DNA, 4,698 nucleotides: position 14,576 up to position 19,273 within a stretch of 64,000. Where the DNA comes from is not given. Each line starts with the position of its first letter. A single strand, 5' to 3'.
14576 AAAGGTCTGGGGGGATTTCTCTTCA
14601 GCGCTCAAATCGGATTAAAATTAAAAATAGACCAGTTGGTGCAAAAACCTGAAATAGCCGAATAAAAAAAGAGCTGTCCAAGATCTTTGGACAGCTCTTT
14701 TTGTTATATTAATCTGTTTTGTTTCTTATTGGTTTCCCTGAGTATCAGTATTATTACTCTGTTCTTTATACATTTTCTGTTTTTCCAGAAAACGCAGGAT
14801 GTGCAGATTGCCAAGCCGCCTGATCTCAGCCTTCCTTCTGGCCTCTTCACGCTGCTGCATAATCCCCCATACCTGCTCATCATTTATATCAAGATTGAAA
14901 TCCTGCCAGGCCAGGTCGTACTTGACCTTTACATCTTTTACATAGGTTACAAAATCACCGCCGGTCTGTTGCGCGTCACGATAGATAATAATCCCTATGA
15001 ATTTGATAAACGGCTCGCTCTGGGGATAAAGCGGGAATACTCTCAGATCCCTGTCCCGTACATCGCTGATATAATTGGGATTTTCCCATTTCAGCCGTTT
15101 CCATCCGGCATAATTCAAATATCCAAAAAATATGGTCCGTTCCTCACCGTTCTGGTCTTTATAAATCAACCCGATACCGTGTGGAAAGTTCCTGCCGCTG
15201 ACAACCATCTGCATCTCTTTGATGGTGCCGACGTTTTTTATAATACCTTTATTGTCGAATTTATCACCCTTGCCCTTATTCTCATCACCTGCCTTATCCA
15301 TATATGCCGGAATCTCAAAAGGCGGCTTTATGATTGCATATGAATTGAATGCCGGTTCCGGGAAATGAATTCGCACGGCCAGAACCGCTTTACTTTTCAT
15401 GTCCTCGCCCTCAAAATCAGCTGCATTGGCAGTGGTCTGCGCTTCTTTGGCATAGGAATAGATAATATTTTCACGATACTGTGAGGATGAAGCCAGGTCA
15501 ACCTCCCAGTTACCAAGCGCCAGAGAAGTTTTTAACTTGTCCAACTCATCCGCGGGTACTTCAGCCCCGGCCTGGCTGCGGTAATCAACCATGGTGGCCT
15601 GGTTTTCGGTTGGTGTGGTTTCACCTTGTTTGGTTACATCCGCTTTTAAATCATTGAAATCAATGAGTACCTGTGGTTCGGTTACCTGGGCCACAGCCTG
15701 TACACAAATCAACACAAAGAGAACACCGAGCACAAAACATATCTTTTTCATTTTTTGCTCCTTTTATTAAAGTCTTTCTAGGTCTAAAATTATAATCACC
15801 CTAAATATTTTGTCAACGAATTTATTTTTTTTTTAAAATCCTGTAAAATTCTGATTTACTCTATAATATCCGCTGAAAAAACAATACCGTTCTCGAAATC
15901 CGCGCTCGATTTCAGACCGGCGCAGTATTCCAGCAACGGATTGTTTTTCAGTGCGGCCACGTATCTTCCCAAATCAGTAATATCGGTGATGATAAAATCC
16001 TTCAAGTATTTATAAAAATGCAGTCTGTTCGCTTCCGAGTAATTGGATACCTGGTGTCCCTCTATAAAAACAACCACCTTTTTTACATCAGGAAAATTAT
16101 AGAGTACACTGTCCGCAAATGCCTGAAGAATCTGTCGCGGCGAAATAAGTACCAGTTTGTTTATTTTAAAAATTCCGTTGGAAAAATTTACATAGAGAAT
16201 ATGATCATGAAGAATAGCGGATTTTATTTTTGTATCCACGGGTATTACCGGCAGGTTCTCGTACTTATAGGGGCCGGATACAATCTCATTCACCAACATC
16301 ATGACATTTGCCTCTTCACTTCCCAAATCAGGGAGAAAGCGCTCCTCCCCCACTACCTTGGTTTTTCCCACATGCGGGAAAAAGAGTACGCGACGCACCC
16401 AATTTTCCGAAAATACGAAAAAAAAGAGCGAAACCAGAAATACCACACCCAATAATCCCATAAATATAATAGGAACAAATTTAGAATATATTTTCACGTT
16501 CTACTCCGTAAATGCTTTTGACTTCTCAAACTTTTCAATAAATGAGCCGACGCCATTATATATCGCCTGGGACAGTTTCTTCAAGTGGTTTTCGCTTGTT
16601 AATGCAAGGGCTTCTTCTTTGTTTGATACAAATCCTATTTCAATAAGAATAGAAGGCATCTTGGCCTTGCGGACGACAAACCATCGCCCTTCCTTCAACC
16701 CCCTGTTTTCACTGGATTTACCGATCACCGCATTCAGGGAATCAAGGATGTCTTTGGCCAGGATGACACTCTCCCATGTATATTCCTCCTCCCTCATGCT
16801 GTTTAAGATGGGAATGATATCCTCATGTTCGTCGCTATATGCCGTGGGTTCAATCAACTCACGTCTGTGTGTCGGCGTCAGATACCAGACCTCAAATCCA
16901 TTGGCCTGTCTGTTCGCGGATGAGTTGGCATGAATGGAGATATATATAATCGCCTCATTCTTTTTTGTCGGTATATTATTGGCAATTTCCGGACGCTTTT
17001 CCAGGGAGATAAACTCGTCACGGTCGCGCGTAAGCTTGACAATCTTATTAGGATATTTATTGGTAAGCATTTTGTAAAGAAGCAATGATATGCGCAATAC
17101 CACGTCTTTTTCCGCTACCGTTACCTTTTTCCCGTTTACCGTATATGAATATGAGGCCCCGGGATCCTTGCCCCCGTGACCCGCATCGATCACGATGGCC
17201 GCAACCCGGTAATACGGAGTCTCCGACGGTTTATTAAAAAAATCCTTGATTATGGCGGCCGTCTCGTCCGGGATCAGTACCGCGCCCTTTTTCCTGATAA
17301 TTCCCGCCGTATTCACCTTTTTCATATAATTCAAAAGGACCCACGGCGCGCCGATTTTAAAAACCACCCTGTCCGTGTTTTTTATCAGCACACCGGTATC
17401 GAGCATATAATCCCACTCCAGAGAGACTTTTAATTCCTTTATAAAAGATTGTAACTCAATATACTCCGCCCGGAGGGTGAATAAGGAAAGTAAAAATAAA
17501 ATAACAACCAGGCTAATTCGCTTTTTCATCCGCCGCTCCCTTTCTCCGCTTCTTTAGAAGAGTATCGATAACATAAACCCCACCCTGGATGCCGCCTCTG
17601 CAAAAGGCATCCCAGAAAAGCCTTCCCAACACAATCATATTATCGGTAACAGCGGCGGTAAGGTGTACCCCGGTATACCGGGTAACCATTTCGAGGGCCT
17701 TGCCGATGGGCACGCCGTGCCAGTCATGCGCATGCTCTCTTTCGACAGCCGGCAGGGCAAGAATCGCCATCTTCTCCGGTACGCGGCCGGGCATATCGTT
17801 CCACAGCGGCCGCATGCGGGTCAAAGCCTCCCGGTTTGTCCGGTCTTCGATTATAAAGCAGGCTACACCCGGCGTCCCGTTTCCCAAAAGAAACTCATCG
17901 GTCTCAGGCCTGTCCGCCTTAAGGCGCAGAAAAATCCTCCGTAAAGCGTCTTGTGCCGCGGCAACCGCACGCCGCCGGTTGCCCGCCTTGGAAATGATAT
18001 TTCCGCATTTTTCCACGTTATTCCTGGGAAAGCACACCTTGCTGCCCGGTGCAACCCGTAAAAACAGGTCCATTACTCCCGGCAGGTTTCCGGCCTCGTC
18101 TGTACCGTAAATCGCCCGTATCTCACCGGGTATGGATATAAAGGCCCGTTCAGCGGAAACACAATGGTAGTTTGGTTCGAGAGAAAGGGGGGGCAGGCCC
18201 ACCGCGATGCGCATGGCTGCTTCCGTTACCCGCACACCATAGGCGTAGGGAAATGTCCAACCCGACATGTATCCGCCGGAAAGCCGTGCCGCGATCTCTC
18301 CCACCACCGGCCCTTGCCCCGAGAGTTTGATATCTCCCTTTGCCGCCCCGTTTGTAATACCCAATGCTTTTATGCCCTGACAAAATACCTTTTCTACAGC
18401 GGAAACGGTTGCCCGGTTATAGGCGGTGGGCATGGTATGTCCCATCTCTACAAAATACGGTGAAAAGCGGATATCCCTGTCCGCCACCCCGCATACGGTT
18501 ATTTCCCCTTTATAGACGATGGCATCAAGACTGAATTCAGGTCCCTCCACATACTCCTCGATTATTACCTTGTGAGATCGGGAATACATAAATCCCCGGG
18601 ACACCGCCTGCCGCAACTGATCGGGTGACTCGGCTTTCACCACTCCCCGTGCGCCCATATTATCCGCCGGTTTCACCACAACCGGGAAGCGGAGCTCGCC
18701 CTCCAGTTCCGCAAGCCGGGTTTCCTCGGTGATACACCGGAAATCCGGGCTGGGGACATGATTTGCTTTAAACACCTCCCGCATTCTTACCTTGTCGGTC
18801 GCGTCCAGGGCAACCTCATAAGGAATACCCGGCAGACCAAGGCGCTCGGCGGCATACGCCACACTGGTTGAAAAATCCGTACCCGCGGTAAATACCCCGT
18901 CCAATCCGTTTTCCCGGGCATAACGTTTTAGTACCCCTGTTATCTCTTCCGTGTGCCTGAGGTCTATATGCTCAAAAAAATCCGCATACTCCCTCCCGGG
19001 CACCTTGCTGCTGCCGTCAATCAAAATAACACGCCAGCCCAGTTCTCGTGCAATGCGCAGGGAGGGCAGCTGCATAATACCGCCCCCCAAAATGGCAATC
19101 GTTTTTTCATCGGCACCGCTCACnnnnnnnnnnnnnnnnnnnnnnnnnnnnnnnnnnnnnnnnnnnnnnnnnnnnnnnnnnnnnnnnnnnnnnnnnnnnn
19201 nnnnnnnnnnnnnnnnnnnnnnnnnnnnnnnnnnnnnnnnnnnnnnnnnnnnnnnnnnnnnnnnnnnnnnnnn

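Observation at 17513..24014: Five-gene overlapping operon that looks like a non-canonical nonulosonic-acid (pseudaminic/legionaminic-type) modification pathway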

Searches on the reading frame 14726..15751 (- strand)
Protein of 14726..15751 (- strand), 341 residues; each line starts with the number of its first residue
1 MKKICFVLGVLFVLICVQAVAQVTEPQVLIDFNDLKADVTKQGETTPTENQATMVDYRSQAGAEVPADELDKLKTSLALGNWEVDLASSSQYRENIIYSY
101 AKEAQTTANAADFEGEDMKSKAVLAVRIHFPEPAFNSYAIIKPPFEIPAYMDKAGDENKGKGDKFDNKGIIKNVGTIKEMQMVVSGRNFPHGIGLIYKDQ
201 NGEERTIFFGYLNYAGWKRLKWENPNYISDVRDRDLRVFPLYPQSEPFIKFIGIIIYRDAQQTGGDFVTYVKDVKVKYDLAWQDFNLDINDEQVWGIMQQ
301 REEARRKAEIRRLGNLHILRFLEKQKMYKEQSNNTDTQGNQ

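Call 3: search_protein_families(library=pfam, proteins=[window:14726-15751:-], max_evalue=0.01)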
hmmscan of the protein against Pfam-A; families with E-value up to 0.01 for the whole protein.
window:14726-15751:- (341 aa): 1 family
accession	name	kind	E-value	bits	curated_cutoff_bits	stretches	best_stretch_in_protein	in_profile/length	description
PF04620.18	FlaA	-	5.7e-65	219.6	25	1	48-282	3-225/230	Flagellar filament outer layer protein Flaa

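Call 4: search_protein_families(library=ncbifam, proteins=[window:14726-15751:-], max_evalue=0.01)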
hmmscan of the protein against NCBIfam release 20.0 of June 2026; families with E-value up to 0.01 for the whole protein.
window:14726-15751:- (341 aa): 2 families
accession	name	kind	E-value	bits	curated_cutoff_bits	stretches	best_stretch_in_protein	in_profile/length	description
NF047846.1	FlagFilOutFlaA2Lepto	equivalog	5.5e-08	32.5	440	1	175-280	120-217/231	flagellar filament outer layer protein FlaA2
NF047845.1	FlagFilOutFlaA1Lepto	equivalog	4.1e-06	26.4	500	1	112-292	109-284/306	flagellar filament outer layer protein FlaA1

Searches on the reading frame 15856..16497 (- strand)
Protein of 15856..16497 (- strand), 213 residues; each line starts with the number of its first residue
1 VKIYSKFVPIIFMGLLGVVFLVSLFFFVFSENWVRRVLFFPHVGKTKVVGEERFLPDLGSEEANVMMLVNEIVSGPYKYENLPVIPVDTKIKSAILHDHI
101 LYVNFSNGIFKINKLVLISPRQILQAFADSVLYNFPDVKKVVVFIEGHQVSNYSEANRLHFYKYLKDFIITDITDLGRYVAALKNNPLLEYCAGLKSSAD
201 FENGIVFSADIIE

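Call 3: search_protein_families(library=pfam, proteins=[window:15856-16497:-], max_evalue=0.01)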
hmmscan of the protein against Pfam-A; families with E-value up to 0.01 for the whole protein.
window:15856-16497:- (213 aa): 1 family
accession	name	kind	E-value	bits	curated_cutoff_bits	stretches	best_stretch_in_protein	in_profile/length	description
PF10646.14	Germane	-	2.1e-08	35.2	23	1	49-150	16-116/117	Sporulation and spore germination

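Call 4: search_protein_families(library=ncbifam, proteins=[window:15856-16497:-], max_evalue=0.01)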
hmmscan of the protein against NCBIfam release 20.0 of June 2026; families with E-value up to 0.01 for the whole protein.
window:15856-16497:- (213 aa): 0 families

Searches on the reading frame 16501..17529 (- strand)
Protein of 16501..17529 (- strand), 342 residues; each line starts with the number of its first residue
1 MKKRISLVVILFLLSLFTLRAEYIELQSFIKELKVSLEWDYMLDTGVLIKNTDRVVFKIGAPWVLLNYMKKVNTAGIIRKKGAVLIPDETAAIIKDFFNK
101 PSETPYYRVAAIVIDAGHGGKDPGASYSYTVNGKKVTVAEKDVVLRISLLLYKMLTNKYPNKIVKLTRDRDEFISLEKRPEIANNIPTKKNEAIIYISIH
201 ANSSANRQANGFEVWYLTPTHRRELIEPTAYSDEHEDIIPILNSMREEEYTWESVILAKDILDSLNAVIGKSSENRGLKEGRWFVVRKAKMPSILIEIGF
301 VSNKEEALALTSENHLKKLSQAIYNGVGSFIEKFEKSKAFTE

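Call 3: search_protein_families(library=pfam, proteins=[window:16501-17529:-], max_evalue=0.01)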
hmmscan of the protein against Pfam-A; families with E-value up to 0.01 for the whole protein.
window:16501-17529:- (342 aa): 1 family
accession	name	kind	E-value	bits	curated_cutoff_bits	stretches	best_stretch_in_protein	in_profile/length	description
PF01520.23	Amidase_3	-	1.8e-46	158.8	27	1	112-327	1-172/174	N-acetylmuramoyl-L-alanine amidase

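Call 4: search_protein_families(library=ncbifam, proteins=[window:16501-17529:-], max_evalue=0.01)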
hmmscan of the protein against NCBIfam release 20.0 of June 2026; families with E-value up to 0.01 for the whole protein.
window:16501-17529:- (342 aa): 6 families
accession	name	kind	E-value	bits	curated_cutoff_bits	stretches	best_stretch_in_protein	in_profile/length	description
TIGR02883.1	spore_cwlD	equivalog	2.9e-27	96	221.55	2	112-220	3-111/189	N-acetylmuramoyl-L-alanine amidase CwlD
NF007751.0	PRK10431.1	equivalog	2.6e-26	92.2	532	2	111-237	193-304/445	N-acetylmuramoyl-L-alanine amidase AmiB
NF007652.1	PRK10319.1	equivalog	1e-23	84.1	400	2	111-217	59-152/291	N-acetylmuramoyl-L-alanine amidase AmiA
NF038267.1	amidase_AmiC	exception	2e-21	76.1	700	2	107-218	184-282/407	N-acetylmuramoyl-L-alanine amidase AmiC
NF038140.1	amidase_Rv3717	exception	1.5e-09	37.6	335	1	288-332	188-232/233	Rv3717 family N-acetylmuramoyl-L-alanine amidase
NF050040.1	horm_taper_TftA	equivalog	4.4e-06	25.6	500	0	281-336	136-189/450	hormogonium tapered terminus morphoprotein TftA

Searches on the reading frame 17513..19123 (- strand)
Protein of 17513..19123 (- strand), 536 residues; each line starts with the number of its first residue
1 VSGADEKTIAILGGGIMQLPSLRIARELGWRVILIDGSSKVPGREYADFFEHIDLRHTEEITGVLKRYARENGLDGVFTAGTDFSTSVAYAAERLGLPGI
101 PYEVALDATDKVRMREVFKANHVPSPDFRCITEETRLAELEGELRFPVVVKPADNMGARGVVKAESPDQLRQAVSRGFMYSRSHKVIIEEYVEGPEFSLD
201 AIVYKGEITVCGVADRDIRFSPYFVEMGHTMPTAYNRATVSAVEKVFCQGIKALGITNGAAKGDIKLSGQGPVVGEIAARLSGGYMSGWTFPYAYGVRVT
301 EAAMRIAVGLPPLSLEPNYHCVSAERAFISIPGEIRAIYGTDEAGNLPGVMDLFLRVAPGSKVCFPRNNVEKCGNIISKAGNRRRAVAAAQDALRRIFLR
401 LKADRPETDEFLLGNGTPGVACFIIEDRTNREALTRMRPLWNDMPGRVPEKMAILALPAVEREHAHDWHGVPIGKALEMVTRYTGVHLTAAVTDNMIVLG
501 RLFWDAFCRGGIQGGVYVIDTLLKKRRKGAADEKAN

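Call 3: search_protein_families(library=pfam, proteins=[window:17513-19123:-], max_evalue=0.01)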
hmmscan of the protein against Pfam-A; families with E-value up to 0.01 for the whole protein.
window:17513-19123:- (536 aa): 9 families
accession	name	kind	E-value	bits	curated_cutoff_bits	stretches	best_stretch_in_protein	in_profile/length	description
PF13535.11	ATP-grasp_4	-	6.2e-17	62.1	27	1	145-285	2-156/160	ATP-grasp domain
PF18603.7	LAL_C2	-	2.3e-15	57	29.4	1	328-400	2-76/78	L-amino acid ligase C-terminal domain 2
PF02655.19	ATP-grasp_3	-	5.7e-12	46.4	23.2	1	108-283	1-159/160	ATP-grasp domain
PF18130.6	ATPgrasp_N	-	6.3e-10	39.9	27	1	25-99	4-81/81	ATP-grasp N-terminal domain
PF07478.18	Dala_Dala_lig_C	-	1.9e-09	37.7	24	1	134-213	18-101/204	D-ala D-ala ligase C-terminus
PF01071.24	GARS_A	-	8.6e-08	32.7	27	1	109-206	1-103/194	Phosphoribosylglycinamide synthetase, ATP-grasp (A) domain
PF02786.22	CPSase_L_D2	-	1.9e-05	24.8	19.8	1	119-195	13-92/211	Carbamoyl-phosphate synthase L chain, ATP binding domain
PF02222.28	ATP-grasp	-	0.00012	22.2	27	1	117-193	2-77/179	ATP-grasp domain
PF08443.16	RimK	-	0.0006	19.9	21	1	108-194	1-84/188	RimK-like ATP-grasp domain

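Call 4: search_protein_families(library=ncbifam, proteins=[window:17513-19123:-], max_evalue=0.01)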
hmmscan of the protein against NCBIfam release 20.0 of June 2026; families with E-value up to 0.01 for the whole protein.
window:17513-19123:- (536 aa): 47 families (the best 25 are shown)
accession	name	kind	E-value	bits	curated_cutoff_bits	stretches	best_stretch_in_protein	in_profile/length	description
NF002563.0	PRK02186.1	subfamily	3e-37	128.3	625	1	54-401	54-396/890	argininosuccinate lyase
NF005543.0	PRK07206.1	subfamily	2e-13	49.8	302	1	109-287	107-294/416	hypothetical protein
TIGR01205.1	D_ala_D_alaTIGR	subfamily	1.8e-12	46.9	245.65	1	108-203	104-202/318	D-alanine--D-alanine ligase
NF041595.1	dap_A_syn_DdaF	equivalog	2e-12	46.6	840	1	108-284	113-295/424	dapdiamide A synthase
NF002378.0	PRK01372.1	subfamily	2.7e-12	46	243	1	108-214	98-200/305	D-alanine--D-alanine ligase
TIGR03909.1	pyrrolys_PylC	equivalog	1.3e-11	43.8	248.3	1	8-211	1-186/374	3-methylornithine--L-lysine ligase PylC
NF002527.0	PRK01966.1-3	equivalog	1.2e-10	41.1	310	1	109-213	117-222/332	D-alanine--D-alanine ligase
TIGR02068.2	cya_phycin_syn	equivalog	1.8e-09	36.2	850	1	108-199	211-301/862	cyanophycin synthetase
NF003671.0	PRK05294.1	equivalog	4.5e-09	34.5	599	1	96-213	652-770/1058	carbamoyl-phosphate synthase large subunit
TIGR01369.1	CPSaseII_lrg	equivalog_domain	5.1e-09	34.3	1027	1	99-214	658-774/1052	carbamoyl-phosphate synthase (glutamine-hydrolyzing) large subunit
NF002528.0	PRK01966.1-4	subfamily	8.8e-09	34.6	262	1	108-210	139-247/366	D-alanine--D-alanine ligase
NF010623.0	PRK14016.1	subfamily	8.8e-09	34.1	877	1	108-199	212-302/871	cyanophycin synthetase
NF053643.1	Ddl_archaea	equivalog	9.4e-09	34.7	500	1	108-208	104-196/367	putative pseudomurein biosynthesis ATP-grasp protein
NF009405.0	PRK12767.1-4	equivalog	1.2e-08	34.3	390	1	107-285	109-270/320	carbamoyl phosphate synthase-like protein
NF002529.0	PRK01966.1-5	equivalog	1.6e-08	33.9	472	1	108-268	125-292/348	D-alanine--D-alanine ligase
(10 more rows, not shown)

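Call 29: search_solved_structures(query=window:17513-19123:-, max_evalue=0.01)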
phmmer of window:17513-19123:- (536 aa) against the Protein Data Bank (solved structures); distinct sequences matched with E-value up to 0.01: 40.
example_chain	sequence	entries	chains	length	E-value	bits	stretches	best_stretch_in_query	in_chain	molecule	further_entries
4dim_A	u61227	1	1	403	9e-24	87.2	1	5-312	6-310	Phosphoribosylglycinamide synthetase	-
3vot_A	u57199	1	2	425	2.2e-23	85.9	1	61-308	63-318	L-amino acid ligase, BL00235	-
4wd3_A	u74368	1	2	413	1.2e-13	53.7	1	89-359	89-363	L-amino acid ligase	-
8evy_B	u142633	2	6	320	1.8e-09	40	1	105-209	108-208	D-alanine--D-alanine ligase B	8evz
30vh_A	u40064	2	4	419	2.2e-09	39.7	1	7-286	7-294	L-amino acid ligase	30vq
3wo1_A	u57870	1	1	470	1.9e-08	36.6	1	51-286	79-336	Alanine-anticapsin ligase BacD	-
3wnz_A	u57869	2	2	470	2.8e-08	36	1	50-286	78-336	Alanine-anticapsin ligase BacD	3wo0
3vmm_A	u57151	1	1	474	2.9e-08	36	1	50-286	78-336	Alanine-anticapsin ligase BacD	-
5d8d_A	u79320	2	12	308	3.7e-08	35.6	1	106-201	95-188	D-alanine--D-alanine ligase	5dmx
1bxr_A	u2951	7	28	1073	1.1e-07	34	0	23-217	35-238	CARBAMOYL-PHOSPHATE SYNTHASE | CARBAMOYL PHOSPHATE SYNTHETASE: LARGE SUBUNIT | CARBAMOYL PHOSPHATE SYNTHETASE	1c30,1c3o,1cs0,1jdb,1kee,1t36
2ip4_A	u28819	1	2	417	2.2e-07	33.1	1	89-308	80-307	Phosphoribosylamine--glycine ligase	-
3k3p_A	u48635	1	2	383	2.5e-07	32.9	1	108-226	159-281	D-alanine--D-alanine ligase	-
1ce8_A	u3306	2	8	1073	8.3e-07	31.2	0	26-212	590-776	PROTEIN (CARBAMOYL-PHOSPHATE SYNTHASE) | carbamoyl phosphate synthetase large chain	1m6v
7u56_A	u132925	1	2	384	2.5e-06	29.6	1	135-274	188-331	D-alanine--D-alanine ligase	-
2yrw_A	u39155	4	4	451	8.4e-06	27.9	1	54-214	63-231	Phosphoribosylglycinamide synthetase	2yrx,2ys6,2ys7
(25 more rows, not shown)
